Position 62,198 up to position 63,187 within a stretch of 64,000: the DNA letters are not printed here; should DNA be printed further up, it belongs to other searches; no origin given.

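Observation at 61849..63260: Low-G+C SRA-like/HNH nuclease cassette flanked by 198-bp direct repeats of the amidase 3' end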

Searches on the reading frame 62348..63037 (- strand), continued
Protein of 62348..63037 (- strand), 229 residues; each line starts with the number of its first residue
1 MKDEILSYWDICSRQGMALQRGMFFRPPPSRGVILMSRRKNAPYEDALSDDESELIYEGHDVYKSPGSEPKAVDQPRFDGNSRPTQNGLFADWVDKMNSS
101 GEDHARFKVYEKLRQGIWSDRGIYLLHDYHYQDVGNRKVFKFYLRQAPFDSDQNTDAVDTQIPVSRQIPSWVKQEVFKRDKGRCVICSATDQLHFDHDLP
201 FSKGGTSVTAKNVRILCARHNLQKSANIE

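Call 33: search_protein_families(library=pfam, alignment_id=A3, max_evalue=0.1)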
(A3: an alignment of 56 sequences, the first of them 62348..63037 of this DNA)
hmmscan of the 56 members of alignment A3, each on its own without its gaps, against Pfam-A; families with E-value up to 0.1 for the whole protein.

A. member 1, window:62348-63037:- (229 aa): 3 families
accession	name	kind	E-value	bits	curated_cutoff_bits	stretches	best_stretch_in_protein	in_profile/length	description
PF14279.12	HNH_5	-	0.0015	18.9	27.5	1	184-228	1-47/56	HNH endonuclease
PF01844.29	HNH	-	0.0044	17.6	21.4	1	184-225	1-45/47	HNH endonuclease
PF02945.21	Endonuclease_7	-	0.025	14.9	23.6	1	172-199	14-46/82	Recombination endonuclease VII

B. families by the number of members that match (of 56 scanned): 12 families
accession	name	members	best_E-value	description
PF01844.29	HNH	48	7.6e-12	HNH endonuclease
PF14279.12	HNH_5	48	1e-10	HNH endonuclease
PF02182.23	SAD_SRA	22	8.1e-08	SAD/SRA domain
PF02945.21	Endonuclease_7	19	0.00058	Recombination endonuclease VII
PF13395.12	HNH_4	5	0.0025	HNH endonuclease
PF08274.17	Zn_Ribbon_YjdM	3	0.0026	PhnA Zinc-Ribbon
PF18491.7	SRA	2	0.0011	SET and RING associated domain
PF01678.24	DAP_epimerase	1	0.00039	Diaminopimelate epimerase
PF08847.16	Crr6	1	0.0042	Chlororespiratory reduction 6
PF11948.15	DUF3465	1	0.0078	Protein of unknown function (DUF3465)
PF24042.1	DUF7351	1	0.024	Domain of unknown function (DUF7351)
PF08271.17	Zn_Ribbon_TF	1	0.068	TFIIB zinc-binding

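Call 35: find_encoding_contigs(protein=P0026, flank=5000, max_places=2)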
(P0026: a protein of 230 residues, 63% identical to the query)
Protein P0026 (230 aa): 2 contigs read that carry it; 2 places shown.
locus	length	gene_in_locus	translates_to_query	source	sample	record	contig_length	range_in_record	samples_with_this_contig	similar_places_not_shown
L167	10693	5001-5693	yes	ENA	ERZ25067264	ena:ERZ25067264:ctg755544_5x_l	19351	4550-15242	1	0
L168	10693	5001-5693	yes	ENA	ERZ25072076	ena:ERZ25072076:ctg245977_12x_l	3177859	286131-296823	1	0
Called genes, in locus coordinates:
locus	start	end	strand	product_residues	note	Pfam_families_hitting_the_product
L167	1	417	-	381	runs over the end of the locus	PF00383:dCMP_cyt_deam_1, PF14437:MafB19-deam (weak), PF01872:RibD_C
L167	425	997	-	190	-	PF06559:DCD_N, PF22569:DCD_C, PF22769:DCD, PF00692:dUTPase (weak)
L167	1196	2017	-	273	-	PF04402:SIMPL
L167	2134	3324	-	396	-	-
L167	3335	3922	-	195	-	PF07638:Sigma70_ECF (faint), PF04542:Sigma70_r2, PF08281:Sigma70_r4_2, PF04545:Sigma70_r4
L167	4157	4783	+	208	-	PF10502:Peptidase_S26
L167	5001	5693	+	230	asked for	-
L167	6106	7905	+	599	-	PF01019:G_glu_transpept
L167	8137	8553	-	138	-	-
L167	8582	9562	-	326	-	PF00528:BPD_transp_1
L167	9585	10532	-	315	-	PF00528:BPD_transp_1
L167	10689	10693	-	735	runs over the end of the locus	PF00496:SBP_bac_5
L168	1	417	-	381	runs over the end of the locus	PF00383:dCMP_cyt_deam_1, PF14437:MafB19-deam (weak), PF01872:RibD_C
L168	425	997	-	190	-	PF06559:DCD_N, PF22569:DCD_C, PF22769:DCD, PF00692:dUTPase (weak)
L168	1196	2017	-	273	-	PF04402:SIMPL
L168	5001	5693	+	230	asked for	-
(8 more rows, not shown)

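Call 36: find_encoding_contigs(protein=P0047, flank=5000, max_places=4)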
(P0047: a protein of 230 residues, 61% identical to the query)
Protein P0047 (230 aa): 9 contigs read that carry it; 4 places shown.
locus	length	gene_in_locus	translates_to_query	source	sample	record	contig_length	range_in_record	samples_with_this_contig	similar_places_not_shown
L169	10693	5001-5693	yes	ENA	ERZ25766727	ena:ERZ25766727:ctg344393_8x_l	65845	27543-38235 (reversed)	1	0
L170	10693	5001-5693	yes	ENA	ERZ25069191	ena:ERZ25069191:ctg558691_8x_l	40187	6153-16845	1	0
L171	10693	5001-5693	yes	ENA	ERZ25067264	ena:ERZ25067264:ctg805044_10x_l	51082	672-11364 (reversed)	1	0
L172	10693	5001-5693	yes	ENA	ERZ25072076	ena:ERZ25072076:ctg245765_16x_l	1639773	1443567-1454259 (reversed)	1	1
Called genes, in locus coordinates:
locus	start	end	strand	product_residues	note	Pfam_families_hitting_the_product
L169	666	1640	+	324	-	PF01343:Peptidase_S49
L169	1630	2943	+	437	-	-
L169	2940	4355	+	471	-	-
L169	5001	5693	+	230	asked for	-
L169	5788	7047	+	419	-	PF00282:Pyridoxal_deC, PF00155:Aminotran_1_2 (weak), PF00266:Aminotran_5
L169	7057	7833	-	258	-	-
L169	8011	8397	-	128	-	PF05942:PaREP1 (weak)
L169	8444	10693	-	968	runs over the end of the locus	PF07669:Eco57I (weak)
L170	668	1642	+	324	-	PF01343:Peptidase_S49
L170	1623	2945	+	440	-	PF14258:DUF4350 (faint)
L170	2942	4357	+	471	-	-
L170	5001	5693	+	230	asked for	-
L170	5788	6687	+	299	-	PF00282:Pyridoxal_deC, PF00155:Aminotran_1_2 (weak), PF00266:Aminotran_5 (weak)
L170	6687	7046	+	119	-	-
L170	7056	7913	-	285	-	-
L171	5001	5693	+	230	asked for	-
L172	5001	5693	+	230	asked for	-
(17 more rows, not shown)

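Call 37: find_encoding_contigs(protein=P0037, flank=5000, max_places=2)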
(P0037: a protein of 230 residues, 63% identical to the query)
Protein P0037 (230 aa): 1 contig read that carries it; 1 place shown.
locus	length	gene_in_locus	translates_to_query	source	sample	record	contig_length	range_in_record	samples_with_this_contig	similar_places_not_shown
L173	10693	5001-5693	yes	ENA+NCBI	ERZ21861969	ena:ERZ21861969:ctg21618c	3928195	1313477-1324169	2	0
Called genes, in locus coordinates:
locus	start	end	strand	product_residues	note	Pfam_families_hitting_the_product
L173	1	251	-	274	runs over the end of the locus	PF04402:SIMPL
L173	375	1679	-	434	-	-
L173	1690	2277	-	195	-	PF07638:Sigma70_ECF (faint), PF04542:Sigma70_r2, PF08281:Sigma70_r4_2, PF04545:Sigma70_r4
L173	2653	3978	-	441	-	PF13701:DDE_Tnp_1_4, PF01609:DDE_Tnp_1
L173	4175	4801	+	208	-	PF10502:Peptidase_S26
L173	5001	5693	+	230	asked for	-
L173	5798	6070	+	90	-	-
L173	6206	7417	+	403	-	PF07690:MFS_1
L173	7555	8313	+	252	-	PF08241:Methyltransf_11 (weak)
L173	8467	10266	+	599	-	PF01019:G_glu_transpept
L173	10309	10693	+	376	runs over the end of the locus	PF21088:MS_channel_1st (weak), PF00924:MS_channel_2nd, PF21082:MS_channel_3rd (weak)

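Call 39: predict_structure(alignment_id=A3)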
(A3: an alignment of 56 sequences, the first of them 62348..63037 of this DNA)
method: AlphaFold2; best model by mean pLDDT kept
length: 229 residues; sequences in the alignment: 56
mean_pLDDT: 89.9   pTM: 0.68
mean pLDDT of the five models: 89.9, 88.9, 88.6, 87.7, 87.6
residues with pLDDT >= 90: 169; 70-90: 43; 50-70: 9; < 50: 8
segments of 3 or more residues with pLDDT < 50: 156-161
pLDDT, mean of each block of 10 residues (from residue 1): 87 90 86 95 95 96 93 96 96 96 94 94 97 98 94 51 69 90 97 93 83 96 79
secondary structure, 60 per line:
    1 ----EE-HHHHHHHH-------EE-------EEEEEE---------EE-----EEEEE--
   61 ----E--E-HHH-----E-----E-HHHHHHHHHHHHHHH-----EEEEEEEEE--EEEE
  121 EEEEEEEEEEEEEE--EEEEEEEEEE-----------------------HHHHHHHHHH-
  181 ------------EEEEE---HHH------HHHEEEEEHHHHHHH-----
elements in order: H8-15 E32-37 E54-58 H86-100 E106-114 E117-134 E137-146 H170-179 E193-197 E213-217 H218-224

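Call 41: fold_search(model_id=the predicted structure, library=pdb)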
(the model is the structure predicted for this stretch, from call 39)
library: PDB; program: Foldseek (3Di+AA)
matches with E <= 10: 599; with E <= 0.001: 26
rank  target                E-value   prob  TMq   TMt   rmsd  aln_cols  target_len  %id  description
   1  5zmm_E                3.1e-06  1.00  0.36  0.19  19.6       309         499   15  Structure of the Type IV phosphorothioation-dependent restriction endonuclease ScoMcrA (released 2018-09-26)
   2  5zmm_F                3.5e-06  1.00  0.39  0.21  19.2       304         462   15  Structure of the Type IV phosphorothioation-dependent restriction endonuclease ScoMcrA (released 2018-09-26)
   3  5zmm_A                3.8e-06  1.00  0.32  0.15  18.8       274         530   15  Structure of the Type IV phosphorothioation-dependent restriction endonuclease ScoMcrA (released 2018-09-26)
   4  3q0b_X                4.8e-06  1.00  0.44  0.65   4.8       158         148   20  Crystal structure of SUVH5 SRA- fully methylated CG DNA complex in space group P42212 (released 2011-02-02)
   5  6a5n_A                5.4e-06  1.00  0.37  0.18  11.7       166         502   19  Crystal structure of Arabidopsis thaliana SUVH6 in complex with methylated DNA (released 2018-08-29)
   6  5zmm_B                5.4e-06  1.00  0.40  0.19  19.8       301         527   16  Structure of the Type IV phosphorothioation-dependent restriction endonuclease ScoMcrA (released 2018-09-26)
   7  5zmm_C                5.7e-06  1.00  0.32  0.16  19.3       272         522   16  Structure of the Type IV phosphorothioation-dependent restriction endonuclease ScoMcrA (released 2018-09-26)
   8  3q0c_A                6.1e-06  1.00  0.44  0.67   4.4       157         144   20  Crystal structure of SUVH5 SRA-fully methylated CG DNA complex in space group P6122 (released 2011-02-02)
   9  3q0f_X                6.5e-06  1.00  0.44  0.67   4.3       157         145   19  Crystal structure of SUVH5 SRA- methylated CHH DNA complex (released 2011-02-02)
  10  5zmm_D                9.3e-06  1.00  0.38  0.20  19.8       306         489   15  Structure of the Type IV phosphorothioation-dependent restriction endonuclease ScoMcrA (released 2018-09-26)
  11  4ygi_A                9.8e-06  1.00  0.45  0.65   4.6       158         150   22  Crystal Structure of SUVH5 SRA bound to fully hydroxymethylated CG DNA (released 2016-02-17)
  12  3q0c_X                1.0e-05  1.00  0.43  0.64   4.8       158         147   20  Crystal structure of SUVH5 SRA-fully methylated CG DNA complex in space group P6122 (released 2011-02-02)
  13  3q0f_A                1.3e-05  1.00  0.44  0.65   4.5       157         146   20  Crystal structure of SUVH5 SRA- methylated CHH DNA complex (released 2011-02-02)
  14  3q0d_X                1.6e-05  1.00  0.46  0.71   4.0       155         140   20  Crystal structure of SUVH5 SRA- hemi methylated CG DNA complex (released 2011-02-23)
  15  3q0d_A                1.7e-05  1.00  0.45  0.68   4.3       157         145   21  Crystal structure of SUVH5 SRA- hemi methylated CG DNA complex (released 2011-02-23)
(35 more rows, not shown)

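Call 54: search_dna_similar(query=window:62348-63037:-, collection=phages, mode=protein, max_rows=10)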
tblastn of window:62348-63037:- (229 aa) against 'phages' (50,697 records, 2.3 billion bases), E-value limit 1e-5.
Records with a match: 9; places in all: 9; records where one place covers at least 80% of the query: 0.
Best place of each record, by identity: <60% 9.
By first word of the organism name: Mycobacterium 6; Clavibacter 2; Bacteroides 1.
By host as written in the record: Mycobacterium smegmatis mc2 155 3; Clavibacter michiganensis subsp. michiganensis 2; Bacteroides salyersiae BG8 1; Mycobacterium smegmatis mc#155 1; Mycobacterium smegmatis 1; Mycolicibacterium smegmatis 1.
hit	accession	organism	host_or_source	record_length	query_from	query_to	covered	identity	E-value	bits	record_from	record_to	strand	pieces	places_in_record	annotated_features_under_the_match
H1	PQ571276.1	Bacteroides phage BS-TP3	Bacteroides salyersiae BG8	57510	168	228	27%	47.5%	5e-10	64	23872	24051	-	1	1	HNH endonuclease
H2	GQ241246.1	Clavibacter phage CMP1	Clavibacter michiganensis subsp. ...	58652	166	224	26%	47.5%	2e-6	54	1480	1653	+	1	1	end1: HNHc-like endonuclease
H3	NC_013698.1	Clavibacter phage CMP1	Clavibacter michiganensis subsp. ...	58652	166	224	26%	47.5%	2e-6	54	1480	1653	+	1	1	end1: HNH endonuclease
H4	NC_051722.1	Mycobacterium phage Demsculpinboyz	Mycobacterium smegmatis mc2 155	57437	168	225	25%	44.8%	7e-7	55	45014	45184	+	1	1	hypothetical protein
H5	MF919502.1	Mycobacterium phage Demsculpinboyz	Mycobacterium smegmatis mc2 155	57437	168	225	25%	44.8%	7e-7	55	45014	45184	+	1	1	hypothetical protein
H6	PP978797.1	Mycobacterium phage Marker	Mycobacterium smegmatis mc#155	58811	168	225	25%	44.8%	8e-7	55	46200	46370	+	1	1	75: HNH endonuclease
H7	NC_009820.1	Mycobacterium phage Tweety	Mycobacterium smegmatis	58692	168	225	25%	44.8%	9e-7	55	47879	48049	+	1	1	75: HNH endonuclease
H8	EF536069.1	Mycobacterium phage Tweety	Mycolicibacterium smegmatis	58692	168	225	25%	44.8%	9e-7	55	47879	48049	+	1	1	75: hypothetical protein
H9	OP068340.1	Mycobacterium phage Rita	Mycobacterium smegmatis mc2 155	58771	168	225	25%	44.8%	9e-7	55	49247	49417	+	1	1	81: HNH endonuclease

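Call 55: search_dna_similar(query=window:62348-63037:-, collection=plasmids, mode=protein, max_rows=10)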
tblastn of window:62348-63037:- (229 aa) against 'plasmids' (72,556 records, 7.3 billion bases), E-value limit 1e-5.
Records with a match: 4; places in all: 4; records where one place covers at least 80% of the query: 0.
Best place of each record, by identity: <60% 4.
By first word of the organism name: Deinococcus 2; Paenarthrobacter 2.
By predicted mobility (MOB-suite, as given by PLSDB): non-mobilizable 3; conjugative 1.
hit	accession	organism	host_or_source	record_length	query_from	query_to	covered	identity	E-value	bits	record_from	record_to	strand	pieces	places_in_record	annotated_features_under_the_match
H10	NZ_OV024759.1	Deinococcus radiodurans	-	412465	165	228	28%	51.6%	7e-10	66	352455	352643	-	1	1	TerD family protein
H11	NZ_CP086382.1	Deinococcus radiophilus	Harpadon nehereus,cell culture,2 Mrad ...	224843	165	228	28%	50.0%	2e-9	64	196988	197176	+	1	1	TerD family protein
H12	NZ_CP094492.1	Paenarthrobacter ureafaciens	soil,farmland soil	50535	166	228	28%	41.3%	3e-6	55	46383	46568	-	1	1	HNH endonuclease signature motif containing protein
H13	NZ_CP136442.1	Paenarthrobacter sp. AT5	atrazine-producing pesticide factory ...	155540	166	228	28%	41.3%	3e-6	55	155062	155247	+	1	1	HNH endonuclease signature motif containing protein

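Call 61: find_encoding_contigs(protein=P0002, flank=4000, max_places=2)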
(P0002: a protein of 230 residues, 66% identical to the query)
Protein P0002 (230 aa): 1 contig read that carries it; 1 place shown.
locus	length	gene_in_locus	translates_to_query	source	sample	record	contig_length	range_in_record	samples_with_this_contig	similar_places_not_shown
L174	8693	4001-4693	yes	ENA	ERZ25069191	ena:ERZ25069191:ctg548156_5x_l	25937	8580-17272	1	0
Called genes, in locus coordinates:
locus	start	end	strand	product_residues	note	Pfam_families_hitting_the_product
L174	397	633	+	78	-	-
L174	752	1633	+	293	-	PF03400:DDE_Tnp_IS1 (faint)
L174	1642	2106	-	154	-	-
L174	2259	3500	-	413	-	PF01408:GFO_IDH_MocA, PF02894:GFO_IDH_MocA_C (weak), PF22725:GFO_IDH_MocA_C3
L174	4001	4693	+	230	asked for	-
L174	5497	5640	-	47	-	-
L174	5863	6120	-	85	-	-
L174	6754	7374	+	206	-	-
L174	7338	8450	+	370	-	PF00753:Lactamase_B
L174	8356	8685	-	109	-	-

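Call 62: find_encoding_contigs(protein=P0016, flank=4000, max_places=2)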
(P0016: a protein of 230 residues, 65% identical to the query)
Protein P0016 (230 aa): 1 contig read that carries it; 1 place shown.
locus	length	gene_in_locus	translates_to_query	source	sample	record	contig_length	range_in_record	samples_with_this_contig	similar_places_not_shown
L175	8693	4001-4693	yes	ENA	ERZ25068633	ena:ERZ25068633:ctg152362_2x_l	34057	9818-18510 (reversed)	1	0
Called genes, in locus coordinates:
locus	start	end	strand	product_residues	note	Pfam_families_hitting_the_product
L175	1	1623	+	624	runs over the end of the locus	PF03235:GmrSD_N, PF07510:GmrSD_C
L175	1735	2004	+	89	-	-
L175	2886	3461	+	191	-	-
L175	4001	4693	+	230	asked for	-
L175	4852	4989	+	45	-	-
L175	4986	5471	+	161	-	-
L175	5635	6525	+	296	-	PF00296:Bac_luciferase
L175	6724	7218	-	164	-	PF12867:DinB_2 (weak)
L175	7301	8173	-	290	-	PF00483:NTP_transferase, PF12804:NTP_transf_3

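Call 63: find_encoding_contigs(protein=P0019, flank=4000, max_places=3)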
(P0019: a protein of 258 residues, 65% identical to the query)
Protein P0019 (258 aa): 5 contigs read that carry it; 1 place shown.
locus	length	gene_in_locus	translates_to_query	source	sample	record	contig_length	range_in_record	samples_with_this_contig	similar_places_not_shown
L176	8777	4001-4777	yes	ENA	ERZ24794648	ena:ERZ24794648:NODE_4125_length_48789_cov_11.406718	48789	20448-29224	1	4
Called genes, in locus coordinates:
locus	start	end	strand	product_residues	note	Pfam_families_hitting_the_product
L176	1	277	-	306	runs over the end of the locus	PF01370:Epimerase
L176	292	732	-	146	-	PF13673:Acetyltransf_10, PF00583:Acetyltransf_1, PF21926:FeeM (faint), PF13444:Acetyltransf_5 (faint), PF13508:Acetyltransf_7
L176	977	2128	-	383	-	PF02515:CoA_transf_3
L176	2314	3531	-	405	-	PF02515:CoA_transf_3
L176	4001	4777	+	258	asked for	-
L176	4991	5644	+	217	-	PF12900:Pyridox_ox_2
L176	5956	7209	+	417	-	PF09861:Lar_N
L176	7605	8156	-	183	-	-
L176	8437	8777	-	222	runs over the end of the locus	PF00072:Response_reg, PF00196:GerE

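Call 68: find_related_loci(query=window:62348-63037:-, collection=viral_contigs, flank=5000)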
Query window:62348-63037:- (229 aa) in viral_contigs; peptide patterns used: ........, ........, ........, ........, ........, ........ (x = any residue, [..] = any of these).
2 stretches matched a pattern, but none encodes a relative of the query by tblastn (E <= 1e-3).

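Call 69: list_cluster_members(proteins=[P0001])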
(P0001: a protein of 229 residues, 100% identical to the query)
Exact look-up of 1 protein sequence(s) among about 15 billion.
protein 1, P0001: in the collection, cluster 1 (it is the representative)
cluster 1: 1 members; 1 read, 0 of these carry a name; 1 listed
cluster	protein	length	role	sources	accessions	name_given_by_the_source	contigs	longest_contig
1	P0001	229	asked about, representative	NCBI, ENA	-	-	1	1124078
